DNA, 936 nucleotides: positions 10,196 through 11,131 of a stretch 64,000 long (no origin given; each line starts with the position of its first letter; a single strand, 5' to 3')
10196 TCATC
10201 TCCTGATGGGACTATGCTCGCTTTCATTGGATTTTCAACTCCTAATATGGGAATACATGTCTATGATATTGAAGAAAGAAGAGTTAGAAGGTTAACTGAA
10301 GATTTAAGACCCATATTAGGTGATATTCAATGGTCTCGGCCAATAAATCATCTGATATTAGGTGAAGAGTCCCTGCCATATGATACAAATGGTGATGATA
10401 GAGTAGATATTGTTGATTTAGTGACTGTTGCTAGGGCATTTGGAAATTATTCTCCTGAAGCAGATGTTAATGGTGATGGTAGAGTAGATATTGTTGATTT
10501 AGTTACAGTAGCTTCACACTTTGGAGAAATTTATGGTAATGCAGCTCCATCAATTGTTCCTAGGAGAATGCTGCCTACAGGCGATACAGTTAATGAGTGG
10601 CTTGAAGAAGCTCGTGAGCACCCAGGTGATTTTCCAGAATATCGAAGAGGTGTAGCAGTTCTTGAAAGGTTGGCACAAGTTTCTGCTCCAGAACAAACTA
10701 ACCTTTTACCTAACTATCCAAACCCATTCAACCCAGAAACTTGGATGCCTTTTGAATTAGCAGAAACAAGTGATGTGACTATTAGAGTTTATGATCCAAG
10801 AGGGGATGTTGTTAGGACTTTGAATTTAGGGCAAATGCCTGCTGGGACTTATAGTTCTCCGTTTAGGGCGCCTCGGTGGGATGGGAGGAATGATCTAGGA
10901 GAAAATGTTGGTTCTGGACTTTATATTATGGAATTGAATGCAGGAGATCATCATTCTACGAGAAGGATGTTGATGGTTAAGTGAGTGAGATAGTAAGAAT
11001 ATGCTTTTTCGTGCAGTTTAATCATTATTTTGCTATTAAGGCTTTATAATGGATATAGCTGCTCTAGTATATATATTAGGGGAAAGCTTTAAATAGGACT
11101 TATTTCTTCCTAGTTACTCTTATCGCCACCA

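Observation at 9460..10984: Poribacteria-style dockerin + FlgD/T9SS-like tail on a 1184-aa secreted protein next to tRNA-His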

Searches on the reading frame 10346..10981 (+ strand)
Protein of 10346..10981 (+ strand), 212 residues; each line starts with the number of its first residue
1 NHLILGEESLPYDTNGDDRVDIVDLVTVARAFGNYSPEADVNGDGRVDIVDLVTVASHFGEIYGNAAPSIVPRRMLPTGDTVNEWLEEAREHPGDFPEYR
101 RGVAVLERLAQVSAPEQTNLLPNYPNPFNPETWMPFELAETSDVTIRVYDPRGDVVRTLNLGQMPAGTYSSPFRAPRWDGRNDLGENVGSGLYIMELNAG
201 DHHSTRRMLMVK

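Call 9: find_homologous_proteins(query=window:10346-10981:+, max_evalue=0.001)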
Query window:10346-10981:+ (212 aa): 922 proteins with E <= 0.001 among 1393 candidates; the best 120 are listed.
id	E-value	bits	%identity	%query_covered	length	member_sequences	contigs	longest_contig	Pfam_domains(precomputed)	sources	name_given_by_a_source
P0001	5.4e-57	211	51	95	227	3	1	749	PF00404.25,PF18962.8,PF13860.13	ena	-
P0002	4.4e-56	208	52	95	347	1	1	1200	PF00404.25,PF13860.13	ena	-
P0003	5.0e-56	208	51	95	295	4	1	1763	PF00404.25,PF13860.13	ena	-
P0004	1.2e-55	207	51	96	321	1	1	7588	PF25168.2,PF24105.2,PF24805.2,PF24017.3,PF23342.2,PF23411.2,PF24817.2,PF23798.2,PF23393.3,PF23389.2,PF00404.25,PF20426.5,PF25460.2,PF00400.39,PF23414.2,PF25178.1,PF23410.5,PF25174.2,PF24814.2,PF23381.2,PF25173.2,PF25171.2,PF12894.14,PF25175.2,PF24796.2,PF00036.39,PF07676.19,PF24780.2,PF23409.2,PF251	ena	-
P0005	1.8e-55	206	52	96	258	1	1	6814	PF25174.2,PF00404.25,PF23381.2,PF18962.8,PF13860.13,PF00400.39,PF00036.39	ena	-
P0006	3.4e-55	205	48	95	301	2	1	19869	PF00404.25,PF18962.8,PF13860.13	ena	-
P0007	5.0e-55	205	50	94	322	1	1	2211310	PF00404.25,PF13860.13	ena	-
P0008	7.8e-55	204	49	97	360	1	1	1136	PF13585.13,PF00404.25,PF18962.8,PF13860.13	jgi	jgi:hypothetical protein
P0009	9.5e-55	204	50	94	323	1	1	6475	PF00404.25,PF13499.13,PF13202.13,PF13860.13,PF00036.39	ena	-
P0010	1.1e-54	203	50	96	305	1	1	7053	PF25168.2,PF25174.2,PF24814.2,PF24105.2,PF24805.2,PF23381.2,PF25173.2,PF25175.2,PF24817.2,PF24796.2,PF07676.19,PF24780.2,PF23409.2,PF24782.3,PF00404.25,PF25391.2,PF18962.8,PF24807.2,PF25047.1,PF13860.13,PF00400.39,PF23414.2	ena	-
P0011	3.1e-54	202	50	97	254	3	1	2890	PF25174.2,PF24814.2,PF24105.2,PF23381.2,PF25173.2,PF25175.2,PF24817.2,PF24782.3,PF00404.25,PF18962.8,PF24807.2,PF25047.1,PF13860.13,PF00400.39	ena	-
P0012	3.1e-54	202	50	94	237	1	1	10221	PF00404.25,PF13860.13,PF00400.39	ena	-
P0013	5.1e-54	201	49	97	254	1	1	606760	PF25174.2,PF24814.2,PF24105.2,PF23381.2,PF25173.2,PF25175.2,PF24817.2,PF00404.25,PF20426.5,PF25391.2,PF18962.8,PF24807.2,PF25047.1,PF13860.13,PF00400.39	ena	-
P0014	5.7e-54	201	48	95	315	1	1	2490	PF00404.25,PF13860.13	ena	-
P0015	1.0e-53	200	50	100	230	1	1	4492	PF00404.25,PF18962.8,PF13860.13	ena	-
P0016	2.2e-53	199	45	100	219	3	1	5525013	PF00404.25,PF18962.8,PF13860.13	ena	-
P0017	2.5e-53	199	48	96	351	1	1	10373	PF25168.2,PF24105.2,PF24805.2,PF25048.2,PF24017.3,PF23342.2,PF24817.2,PF25499.3,PF23393.3,PF23389.2,PF23609.2,PF00404.25,PF20426.5,PF25460.2,PF00400.39,PF23414.2,PF25178.1,PF23410.5,PF23775.2,PF25174.2,PF24814.2,PF23381.2,PF25173.2,PF23383.2,PF25171.2,PF12894.14,PF25175.2,PF24796.2,PF07676.19,PF2478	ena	-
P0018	2.6e-53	199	49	96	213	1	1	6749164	PF00404.25,PF13499.13,PF18962.8,PF13860.13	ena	-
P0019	3.0e-53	199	49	94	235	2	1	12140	PF00404.25,PF13860.13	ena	-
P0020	3.3e-53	199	46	95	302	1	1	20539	PF00404.25,PF13860.13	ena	-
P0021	4.3e-53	198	50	96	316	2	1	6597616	PF00404.25,PF00963.25,PF18962.8,PF13860.13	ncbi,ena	-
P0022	6.0e-53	198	50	99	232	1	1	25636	PF00404.25,PF18962.8,PF13860.13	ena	-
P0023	6.0e-53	198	52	94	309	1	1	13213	PF25168.2,PF25174.2,PF24814.2,PF24105.2,PF24805.2,PF23381.2,PF25173.2,PF25175.2,PF24817.2,PF07676.19,PF24780.2,PF25172.2,PF00404.25,PF25391.2,PF18962.8,PF24807.2,PF25047.1,PF13860.13,PF00400.39,PF23414.2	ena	-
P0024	6.9e-53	198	50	94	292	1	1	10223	PF25168.2,PF24105.2,PF24805.2,PF17005.12,PF24017.3,PF23342.2,PF24817.2,PF23393.3,PF20426.5,PF25460.2,PF00400.39,PF23414.2,PF25178.1,PF23410.5,PF25174.2,PF24814.2,PF23381.2,PF25173.2,PF25171.2,PF12894.14,PF25175.2,PF24796.2,PF24780.2,PF23409.2,PF25172.2,PF24782.3,PF25391.2,PF23869.2,PF18962.8,PF24807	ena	-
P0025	1.0e-52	197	48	97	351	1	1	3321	PF00404.25,PF00963.25,PF13860.13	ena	-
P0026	2.6e-52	196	46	99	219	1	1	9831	PF00404.25,PF18962.8,PF13860.13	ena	-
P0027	3.3e-52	195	50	94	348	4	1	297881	PF25168.2,PF24105.2,PF24805.2,PF25048.2,PF24017.3,PF23342.2,PF23411.2,PF13570.14,PF24817.2,PF23798.2,PF23393.3,PF23389.2,PF23609.2,PF24797.2,PF00404.25,PF20426.5,PF25460.2,PF00400.39,PF23414.2,PF25178.1,PF23410.5,PF23775.2,PF25174.2,PF24814.2,PF23381.2,PF21029.4,PF25173.2,PF23383.2,PF25171.2,PF12894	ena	-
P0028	4.8e-52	195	50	98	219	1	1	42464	PF00404.25,PF18962.8,PF13860.13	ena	-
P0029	5.3e-52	195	50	97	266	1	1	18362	PF25168.2,PF25174.2,PF24814.2,PF24105.2,PF23381.2,PF25173.2,PF25175.2,PF24817.2,PF25172.2,PF00404.25,PF20426.5,PF25391.2,PF18962.8,PF24807.2,PF25047.1,PF13860.13,PF00400.39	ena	-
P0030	5.6e-52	195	48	95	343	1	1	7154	PF00404.25,PF13499.13,PF13860.13,PF00036.39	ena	-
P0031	6.0e-52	195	48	98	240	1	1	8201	PF00404.25,PF18962.8,PF13860.13,PF00400.39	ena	-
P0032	6.5e-52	194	50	96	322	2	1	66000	PF25168.2,PF23410.5,PF25174.2,PF24814.2,PF24105.2,PF24805.2,PF23381.2,PF25173.2,PF12894.14,PF25175.2,PF24817.2,PF24782.3,PF00404.25,PF25391.2,PF18962.8,PF24807.2,PF25047.1,PF13860.13,PF00400.39,PF23414.2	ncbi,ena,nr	ncbi:MAG: dockerin type I domain-containing protein [Candidatus Poribacteria bacterium]|nr:dockerin 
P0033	6.6e-52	194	46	97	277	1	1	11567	PF00404.25,PF18962.8,PF13860.13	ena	-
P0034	7.1e-52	194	50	94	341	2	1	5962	PF25168.2,PF24105.2,PF24805.2,PF23342.2,PF23411.2,PF24817.2,PF23393.3,PF00404.25,PF20426.5,PF25460.2,PF00400.39,PF23414.2,PF23410.5,PF23775.2,PF25174.2,PF24814.2,PF23381.2,PF25173.2,PF25171.2,PF12894.14,PF25175.2,PF24796.2,PF07676.19,PF24780.2,PF23409.2,PF25172.2,PF24782.3,PF16529.12,PF25391.2,PF238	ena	-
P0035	7.2e-52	194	49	94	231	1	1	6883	PF00404.25,PF18962.8,PF13860.13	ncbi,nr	ncbi:T9SS type A sorting domain-containing protein [Candidatus Poribacteria bacterium]|nr:T9SS type 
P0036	8.2e-52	194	49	94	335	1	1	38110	PF00404.25,PF00963.25,PF13860.13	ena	-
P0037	8.5e-52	194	50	97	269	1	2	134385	PF00404.25,PF18962.8,PF13860.13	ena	-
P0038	1.0e-51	194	50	94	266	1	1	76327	PF00404.25,PF13860.13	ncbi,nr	ncbi:T9SS type A sorting domain-containing protein [Candidatus Poribacteria bacterium]|nr:T9SS type 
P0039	1.0e-51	194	48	96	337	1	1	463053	PF25168.2,PF24105.2,PF24805.2,PF25048.2,PF24017.3,PF23342.2,PF23411.2,PF24817.2,PF23393.3,PF23389.2,PF23609.2,PF24797.2,PF00404.25,PF20426.5,PF25460.2,PF00400.39,PF23414.2,PF25178.1,PF23410.5,PF23775.2,PF25174.2,PF24814.2,PF23381.2,PF21029.4,PF25173.2,PF23383.2,PF25171.2,PF12894.14,PF25175.2,PF24796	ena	-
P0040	1.2e-51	194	49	97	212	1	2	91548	PF00404.25,PF13860.13,PF00036.39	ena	-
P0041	1.3e-51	193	48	97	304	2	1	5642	PF00404.25,PF18962.8,PF13860.13,PF16347.11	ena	-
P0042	1.3e-51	193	44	97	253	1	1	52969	PF25168.2,PF25174.2,PF24814.2,PF00404.25,PF23381.2,PF25173.2,PF25175.2,PF24817.2,PF13860.13,PF00400.39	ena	-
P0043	1.4e-51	193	46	96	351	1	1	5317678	PF00404.25,PF00963.25,PF18962.8,PF13860.13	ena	-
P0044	1.5e-51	193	51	95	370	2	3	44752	PF17963.8,PF00404.25,PF17892.8,PF18962.8,PF17803.8,PF13860.13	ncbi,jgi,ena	-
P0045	1.7e-51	193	49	97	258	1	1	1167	PF25174.2,PF24814.2,PF23381.2,PF25173.2,PF25175.2,PF24817.2,PF00036.39,PF13585.13,PF00404.25,PF25391.2,PF24807.2,PF13860.13,PF00400.39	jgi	-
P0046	1.7e-51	193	47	96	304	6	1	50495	PF00404.25,PF18962.8,PF13860.13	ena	-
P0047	1.8e-51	193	49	96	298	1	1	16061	PF25168.2,PF24105.2,PF24805.2,PF25048.2,PF23342.2,PF24817.2,PF23393.3,PF23389.2,PF00404.25,PF20426.5,PF25460.2,PF00400.39,PF23414.2,PF25178.1,PF23410.5,PF25174.2,PF24814.2,PF23381.2,PF25173.2,PF12894.14,PF25175.2,PF24796.2,PF24780.2,PF25172.2,PF24782.3,PF16529.12,PF25391.2,PF23869.2,PF18962.8,PF2480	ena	-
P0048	2.0e-51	193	49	97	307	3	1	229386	PF00404.25,PF18962.8,PF13860.13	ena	-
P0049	2.4e-51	193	47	99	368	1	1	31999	PF00404.25,PF00963.25,PF13860.13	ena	-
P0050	2.8e-51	192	50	94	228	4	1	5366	PF00404.25,PF18962.8,PF13860.13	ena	-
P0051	3.0e-51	192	50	97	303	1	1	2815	PF25168.2,PF25174.2,PF24814.2,PF24105.2,PF24805.2,PF23381.2,PF25173.2,PF25171.2,PF25175.2,PF24817.2,PF25172.2,PF00404.25,PF25391.2,PF18962.8,PF24807.2,PF25047.1,PF13860.13,PF00400.39,PF23414.2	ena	-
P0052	3.6e-51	192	44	100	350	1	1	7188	PF00404.25,PF00963.25,PF13860.13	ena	-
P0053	4.0e-51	192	50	94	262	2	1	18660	PF00404.25,PF23381.2,PF13860.13,PF00400.39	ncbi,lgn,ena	-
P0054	4.5e-51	192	48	95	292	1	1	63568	PF00404.25,PF18962.8,PF13860.13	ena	-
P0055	4.7e-51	192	47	95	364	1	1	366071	PF00404.25,PF13860.13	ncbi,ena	-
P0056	5.8e-51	191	49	94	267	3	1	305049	PF00404.25,PF13860.13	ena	-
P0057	7.2e-51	191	50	97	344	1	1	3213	PF25168.2,PF24105.2,PF24805.2,PF25048.2,PF24017.3,PF23342.2,PF23411.2,PF24817.2,PF23393.3,PF23389.2,PF00404.25,PF20426.5,PF25460.2,PF00400.39,PF23414.2,PF23410.5,PF25174.2,PF24814.2,PF23381.2,PF25173.2,PF23383.2,PF25171.2,PF12894.14,PF25175.2,PF24796.2,PF24780.2,PF23409.2,PF25172.2,PF24782.3,PF16529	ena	-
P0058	7.9e-51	191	47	98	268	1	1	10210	PF25174.2,PF24814.2,PF24105.2,PF23381.2,PF25173.2,PF25175.2,PF24817.2,PF25172.2,PF24782.3,PF00404.25,PF25391.2,PF18962.8,PF24807.2,PF25047.1,PF13860.13,PF00400.39,PF23414.2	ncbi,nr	ncbi:T9SS type A sorting domain-containing protein, partial [Candidatus Poribacteria bacterium]|nr:T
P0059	9.5e-51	191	50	94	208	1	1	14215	PF00404.25,PF13860.13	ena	-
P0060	1.0e-50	190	49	95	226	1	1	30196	PF00404.25,PF18962.8,PF13860.13,PF00036.39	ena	-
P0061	1.1e-50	190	50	97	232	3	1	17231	PF00404.25,PF18962.8,PF13860.13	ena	-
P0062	1.1e-50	190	47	96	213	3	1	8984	PF00404.25,PF13860.13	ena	-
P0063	1.2e-50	190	44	99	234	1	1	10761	PF00404.25,PF13499.13,PF18962.8,PF13860.13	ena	-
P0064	1.3e-50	190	49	99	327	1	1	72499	PF00404.25,PF13860.13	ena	-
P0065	1.5e-50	190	48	96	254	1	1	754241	PF00404.25,PF13860.13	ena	-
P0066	1.9e-50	190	48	97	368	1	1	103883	PF25168.2,PF24105.2,PF24805.2,PF24017.3,PF24817.2,PF23393.3,PF23389.2,PF00404.25,PF20426.5,PF25460.2,PF00400.39,PF23414.2,PF23410.5,PF25174.2,PF24814.2,PF23381.2,PF21029.4,PF25173.2,PF25171.2,PF12894.14,PF25175.2,PF24796.2,PF07676.19,PF24780.2,PF23409.2,PF25172.2,PF24782.3,PF25391.2,PF23869.2,PF2480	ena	-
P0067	2.0e-50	190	49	97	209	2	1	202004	PF00404.25,PF18962.8,PF13860.13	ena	-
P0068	2.0e-50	190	47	94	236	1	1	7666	PF00404.25,PF18962.8,PF13860.13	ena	-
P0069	2.0e-50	190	48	97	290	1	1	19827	PF25168.2,PF25174.2,PF24814.2,PF24105.2,PF24805.2,PF23381.2,PF25173.2,PF25171.2,PF12894.14,PF25175.2,PF24817.2,PF24796.2,PF07676.19,PF24782.3,PF16529.12,PF00404.25,PF25391.2,PF18962.8,PF24807.2,PF25047.1,PF13860.13,PF00400.39,PF23414.2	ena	-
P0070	2.4e-50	189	48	97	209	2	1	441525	PF13585.13,PF00404.25,PF18962.8,PF13860.13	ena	-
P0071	2.7e-50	189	51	94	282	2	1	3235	PF00404.25,PF13860.13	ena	-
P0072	2.7e-50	189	50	95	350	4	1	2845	PF17963.8,PF17892.8,PF18962.8,PF17803.8,PF13860.13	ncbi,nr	ncbi:T9SS type A sorting domain-containing protein, partial [Candidatus Poribacteria bacterium]|nr:T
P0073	2.7e-50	189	50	96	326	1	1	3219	PF25168.2,PF23769.2,PF24105.2,PF24805.2,PF24017.3,PF23342.2,PF24817.2,PF23393.3,PF23389.2,PF00404.25,PF20426.5,PF25460.2,PF00400.39,PF23414.2,PF25178.1,PF23410.5,PF25174.2,PF24814.2,PF23381.2,PF21029.4,PF25173.2,PF23383.2,PF25171.2,PF12894.14,PF25175.2,PF24796.2,PF00036.39,PF07676.19,PF24780.2,PF234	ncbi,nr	ncbi:T9SS type A sorting domain-containing protein, partial [Candidatus Poribacteria bacterium]|nr:T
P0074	2.8e-50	189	47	100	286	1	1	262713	PF00404.25,PF18962.8,PF13860.13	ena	-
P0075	2.8e-50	189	50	94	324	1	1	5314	PF25168.2,PF24105.2,PF24805.2,PF25048.2,PF23342.2,PF24817.2,PF23393.3,PF23389.2,PF00404.25,PF20426.5,PF25460.2,PF00400.39,PF23414.2,PF25178.1,PF23410.5,PF25174.2,PF24814.2,PF23381.2,PF25173.2,PF23383.2,PF25171.2,PF12894.14,PF25175.2,PF24796.2,PF07676.19,PF24780.2,PF23409.2,PF25172.2,PF24782.3,PF1652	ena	-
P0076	3.0e-50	189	47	95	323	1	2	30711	PF25168.2,PF25174.2,PF24814.2,PF24105.2,PF24805.2,PF23381.2,PF24017.3,PF25173.2,PF12894.14,PF25175.2,PF24817.2,PF24796.2,PF23389.2,PF25172.2,PF00404.25,PF25391.2,PF18962.8,PF24807.2,PF25047.1,PF13860.13,PF00400.39,PF23414.2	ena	-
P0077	3.1e-50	189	49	94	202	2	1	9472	PF00404.25,PF13860.13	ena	-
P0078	3.6e-50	189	46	96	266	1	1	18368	PF00404.25,PF18962.8,PF13860.13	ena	-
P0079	3.6e-50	189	48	94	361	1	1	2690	PF25168.2,PF23769.2,PF24105.2,PF24805.2,PF25048.2,PF24017.3,PF23342.2,PF23411.2,PF23760.2,PF24817.2,PF02239.23,PF23393.3,PF23389.2,PF23609.2,PF15492.13,PF00404.25,PF20426.5,PF25460.2,PF00400.39,PF23414.2,PF23410.5,PF25174.2,PF24814.2,PF23381.2,PF21029.4,PF25173.2,PF23383.2,PF25171.2,PF12894.14,PF251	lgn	-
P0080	3.8e-50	189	49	96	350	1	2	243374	PF00404.25,PF00963.25,PF13860.13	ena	-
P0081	4.1e-50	189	50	94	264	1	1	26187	PF00404.25,PF13860.13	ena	-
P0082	4.3e-50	188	46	94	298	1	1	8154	PF00404.25,PF18962.8,PF13860.13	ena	-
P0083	5.0e-50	188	49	94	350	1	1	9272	PF00404.25,PF18962.8,PF13860.13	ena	-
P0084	6.4e-50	188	46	98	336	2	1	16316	PF00404.25,PF18962.8,PF13860.13,PF00036.39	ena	-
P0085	6.4e-50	188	50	94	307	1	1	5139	PF02369.23,PF00404.25,PF18962.8,PF13860.13,PF09134.17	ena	-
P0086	6.6e-50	188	50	96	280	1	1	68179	PF02369.23,PF00404.25,PF18962.8,PF13860.13,PF09134.17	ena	-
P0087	7.2e-50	188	49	94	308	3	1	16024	PF00404.25,PF18962.8,PF13860.13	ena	-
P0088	7.5e-50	188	49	95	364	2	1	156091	PF00404.25,PF00963.25,PF13860.13,PF00036.39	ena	-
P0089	8.6e-50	187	47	96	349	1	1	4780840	PF00404.25,PF00963.25,PF13860.13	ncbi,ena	-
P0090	8.6e-50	187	48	94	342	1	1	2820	PF25168.2,PF24105.2,PF24805.2,PF25048.2,PF23342.2,PF23411.2,PF23760.2,PF24817.2,PF23393.3,PF23389.2,PF23609.2,PF24797.2,PF00404.25,PF20426.5,PF25460.2,PF00400.39,PF23414.2,PF25178.1,PF23410.5,PF23775.2,PF25174.2,PF24814.2,PF23381.2,PF25173.2,PF23383.2,PF25171.2,PF12894.14,PF25175.2,PF24796.2,PF07676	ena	-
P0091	9.0e-50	187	49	94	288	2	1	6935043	PF23410.5,PF25174.2,PF24814.2,PF24105.2,PF23381.2,PF25173.2,PF25171.2,PF12894.14,PF25175.2,PF24817.2,PF24796.2,PF23409.2,PF25172.2,PF24782.3,PF00404.25,PF25391.2,PF23869.2,PF18962.8,PF24807.2,PF25047.1,PF13860.13,PF00400.39,PF23414.2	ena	-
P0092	9.5e-50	187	48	99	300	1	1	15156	PF00404.25,PF18962.8,PF13860.13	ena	-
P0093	9.5e-50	187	49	97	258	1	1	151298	PF25174.2,PF24814.2,PF24105.2,PF23381.2,PF25173.2,PF25175.2,PF24817.2,PF00404.25,PF20426.5,PF25391.2,PF18962.8,PF24807.2,PF25047.1,PF13860.13,PF00400.39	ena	-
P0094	1.0e-49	187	48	95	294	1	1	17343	PF00404.25,PF18962.8,PF13860.13,PF19078.7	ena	-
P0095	1.0e-49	187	47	97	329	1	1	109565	PF00404.25,PF13860.13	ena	-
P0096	1.1e-49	187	48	96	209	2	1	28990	PF00404.25,PF18962.8,PF13860.13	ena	-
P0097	1.2e-49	187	50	94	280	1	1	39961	PF25168.2,PF25174.2,PF24814.2,PF24105.2,PF24805.2,PF23381.2,PF25173.2,PF25175.2,PF24817.2,PF00404.25,PF25391.2,PF23869.2,PF18962.8,PF24807.2,PF25047.1,PF13860.13,PF00400.39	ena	-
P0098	1.2e-49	187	49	97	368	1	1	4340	PF25168.2,PF24105.2,PF24805.2,PF24017.3,PF23342.2,PF24817.2,PF23393.3,PF23389.2,PF00404.25,PF20426.5,PF25460.2,PF00400.39,PF23414.2,PF25178.1,PF23410.5,PF25174.2,PF24814.2,PF23381.2,PF25173.2,PF25171.2,PF12894.14,PF25175.2,PF24796.2,PF07676.19,PF24780.2,PF23409.2,PF25172.2,PF24782.3,PF16529.12,PF253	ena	-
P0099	1.4e-49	187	48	95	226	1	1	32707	PF00404.25,PF18962.8,PF13860.13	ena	-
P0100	1.5e-49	187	49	94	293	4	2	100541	PF25168.2,PF24105.2,PF24805.2,PF24817.2,PF00404.25,PF20426.5,PF00400.39,PF23414.2,PF23410.5,PF25174.2,PF24814.2,PF23381.2,PF25173.2,PF23383.2,PF25171.2,PF12894.14,PF25175.2,PF24796.2,PF23409.2,PF25172.2,PF24782.3,PF25391.2,PF23869.2,PF18962.8,PF24807.2,PF25047.1,PF13860.13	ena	-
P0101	1.8e-49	186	48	97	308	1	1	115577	PF00404.25,PF13860.13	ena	-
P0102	1.8e-49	186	47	94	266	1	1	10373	PF00404.25,PF18962.8,PF13860.13,PF00036.39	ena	-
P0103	1.8e-49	186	46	98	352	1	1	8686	PF25168.2,PF24105.2,PF24805.2,PF25048.2,PF24017.3,PF23342.2,PF23411.2,PF24817.2,PF23798.2,PF23393.3,PF23389.2,PF23609.2,PF00404.25,PF20426.5,PF25460.2,PF00400.39,PF23414.2,PF25178.1,PF23410.5,PF23775.2,PF25174.2,PF24814.2,PF23381.2,PF25173.2,PF23383.2,PF25171.2,PF12894.14,PF25175.2,PF24796.2,PF07676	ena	-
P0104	2.2e-49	186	44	97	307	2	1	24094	PF00404.25,PF18962.8,PF13860.13,PF00036.39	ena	-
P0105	2.4e-49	186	47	96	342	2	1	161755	PF25168.2,PF24105.2,PF24805.2,PF25048.2,PF24017.3,PF23342.2,PF23411.2,PF24817.2,PF23798.2,PF23393.3,PF23389.2,PF00404.25,PF20426.5,PF25460.2,PF00400.39,PF23414.2,PF25178.1,PF23410.5,PF23775.2,PF25174.2,PF24814.2,PF23381.2,PF21029.4,PF25173.2,PF23383.2,PF25171.2,PF12894.14,PF25175.2,PF24796.2,PF07676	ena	-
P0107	2.6e-49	186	51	94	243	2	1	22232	PF00404.25,PF18962.8,PF13860.13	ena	-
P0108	2.8e-49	186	49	94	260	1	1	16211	PF00404.25,PF13860.13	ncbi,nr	ncbi:T9SS type A sorting domain-containing protein [Candidatus Poribacteria bacterium]|nr:T9SS type 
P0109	2.8e-49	186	48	94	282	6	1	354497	PF25168.2,PF23410.5,PF25174.2,PF24814.2,PF24105.2,PF24805.2,PF23381.2,PF25173.2,PF12894.14,PF25175.2,PF24817.2,PF24796.2,PF25172.2,PF24782.3,PF16529.12,PF00404.25,PF20426.5,PF25391.2,PF24807.2,PF25047.1,PF13860.13,PF00400.39,PF23414.2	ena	-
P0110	2.9e-49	186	49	94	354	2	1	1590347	PF00404.25,PF00963.25,PF18962.8,PF13860.13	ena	-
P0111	3.0e-49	186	47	93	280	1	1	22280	PF00404.25,PF18962.8,PF13860.13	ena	-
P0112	3.6e-49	185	47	96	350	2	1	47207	PF00404.25,PF00963.25,PF18962.8,PF13860.13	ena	-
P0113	3.7e-49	185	51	94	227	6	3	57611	PF00404.25,PF13860.13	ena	-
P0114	4.2e-49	185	48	96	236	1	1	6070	PF13585.13,PF00404.25,PF18962.8,PF13860.13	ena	-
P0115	4.6e-49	185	49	94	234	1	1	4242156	PF00404.25,PF18962.8,PF13860.13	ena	-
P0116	4.9e-49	185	48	94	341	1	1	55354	PF00404.25,PF18962.8,PF13860.13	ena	-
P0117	5.5e-49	185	46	96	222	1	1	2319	PF00404.25,PF18962.8,PF13860.13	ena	-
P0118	7.0e-49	184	46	94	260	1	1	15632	PF25174.2,PF24782.3,PF24105.2,PF00404.25,PF23381.2,PF25173.2,PF18962.8,PF25175.2,PF24817.2,PF13860.13,PF00400.39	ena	-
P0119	7.2e-49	184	49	94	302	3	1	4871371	PF25168.2,PF25174.2,PF24814.2,PF24105.2,PF24805.2,PF23381.2,PF25173.2,PF12894.14,PF25175.2,PF24817.2,PF24796.2,PF23409.2,PF25172.2,PF00404.25,PF25391.2,PF24807.2,PF25047.1,PF25460.2,PF13860.13,PF00400.39,PF23414.2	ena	-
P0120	7.2e-49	184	47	94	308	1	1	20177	PF25174.2,PF24814.2,PF23381.2,PF25173.2,PF12894.14,PF25175.2,PF24817.2,PF24796.2,PF00404.25,PF25391.2,PF18962.8,PF24807.2,PF13860.13,PF00400.39,PF23414.2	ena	-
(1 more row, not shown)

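Call 24: find_related_loci(query=A1, collection=genome_contigs, flank=3000)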
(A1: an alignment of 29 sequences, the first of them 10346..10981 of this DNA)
Query A1 (212 aa) in genome_contigs; peptide patterns used: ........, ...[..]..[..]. (x = any residue, [..] = any of these).
599 stretches matched a pattern (row limit reached: there are more); 589 encode a relative of the query (tblastn E <= 1e-3); the best 80 are kept; 80 distinct loci.
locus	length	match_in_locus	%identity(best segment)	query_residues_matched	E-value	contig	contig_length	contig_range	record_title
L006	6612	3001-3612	50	10-212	2e-56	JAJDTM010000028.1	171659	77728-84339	MAG: Candidatus Poribacteria bacterium isolate jk18x1bzbins.25 k141_899418, whole genome shotgun sequence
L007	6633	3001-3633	47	10-212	2e-55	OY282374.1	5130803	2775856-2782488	MAG: Candidatus Poribacteria bacterium genome assembly, chromosome: 1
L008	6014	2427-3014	50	13-212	1e-54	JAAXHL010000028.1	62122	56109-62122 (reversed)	MAG: Candidatus Poribacteria bacterium isolate Plut_88888 unfiltered_Plut_88888_genomic_contig_477058, whole genome shot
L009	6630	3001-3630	46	7-212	1e-54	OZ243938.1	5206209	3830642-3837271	MAG: Candidatus Poribacteria bacterium isolate 1d27aecb-7b08-4092-90e4-ddfc7d8e693b genome assembly, chromosome: 1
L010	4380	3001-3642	45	12-212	5e-54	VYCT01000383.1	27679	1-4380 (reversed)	MAG: Candidatus Poribacteria bacterium isolate SB0675_bin_22 NODE_774_length_27679_cov_12.278671, whole genome shotgun s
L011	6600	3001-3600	49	13-212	8e-54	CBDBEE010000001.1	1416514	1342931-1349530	MAG: Candidatus Poribacteria bacterium isolate 9eb15a66-94a6-4ca6-bf90-476f30333b94 genome assembly, contig: contig_1, w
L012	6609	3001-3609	45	13-212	3e-53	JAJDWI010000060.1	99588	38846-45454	MAG: Candidatus Poribacteria bacterium isolate jk18x25bins.18 k141_437866, whole genome shotgun sequence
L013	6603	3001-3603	47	13-212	8e-53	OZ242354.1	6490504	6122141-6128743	MAG: Candidatus Poribacteria bacterium isolate 342ba744-3869-4f81-a489-a0f16b16fbc4 genome assembly, chromosome: 1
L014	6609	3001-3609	47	10-212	1e-52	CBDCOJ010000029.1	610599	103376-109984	MAG: Candidatus Poribacteria bacterium isolate dbd3b75f-bfae-4d18-bb17-8f704a16f2b4 genome assembly, contig: contig_29,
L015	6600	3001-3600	44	13-212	1e-52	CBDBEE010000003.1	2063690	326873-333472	MAG: Candidatus Poribacteria bacterium isolate 9eb15a66-94a6-4ca6-bf90-476f30333b94 genome assembly, contig: contig_3, w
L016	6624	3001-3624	45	13-212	2e-52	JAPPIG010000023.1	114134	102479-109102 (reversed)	MAG: Candidatus Poribacteria bacterium isolate RHO2_bin_17 NODE_266_length_114134_cov_61.067111, whole genome shotgun se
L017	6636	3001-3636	45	1-212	7e-52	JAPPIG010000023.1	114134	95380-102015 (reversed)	MAG: Candidatus Poribacteria bacterium isolate RHO2_bin_17 NODE_266_length_114134_cov_61.067111, whole genome shotgun se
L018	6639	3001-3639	47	12-212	2e-51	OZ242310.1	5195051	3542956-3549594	MAG: Candidatus Poribacteria bacterium isolate 20da2b61-0884-4a9e-940d-2acfcc06f24a genome assembly, chromosome: 1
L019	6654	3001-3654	43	7-212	6e-49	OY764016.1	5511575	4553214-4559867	MAG: Candidatus Poribacteria bacterium isolate 9fae2ea3-c9b7-404b-9456-b4c0b6541956 genome assembly, chromosome: 1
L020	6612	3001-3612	44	10-212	3e-49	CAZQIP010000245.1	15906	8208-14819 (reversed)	MAG TPA_asm: uncultured bacterium isolate SRP338948_co1_32 genome assembly, contig: k141_380961, whole genome shotgun se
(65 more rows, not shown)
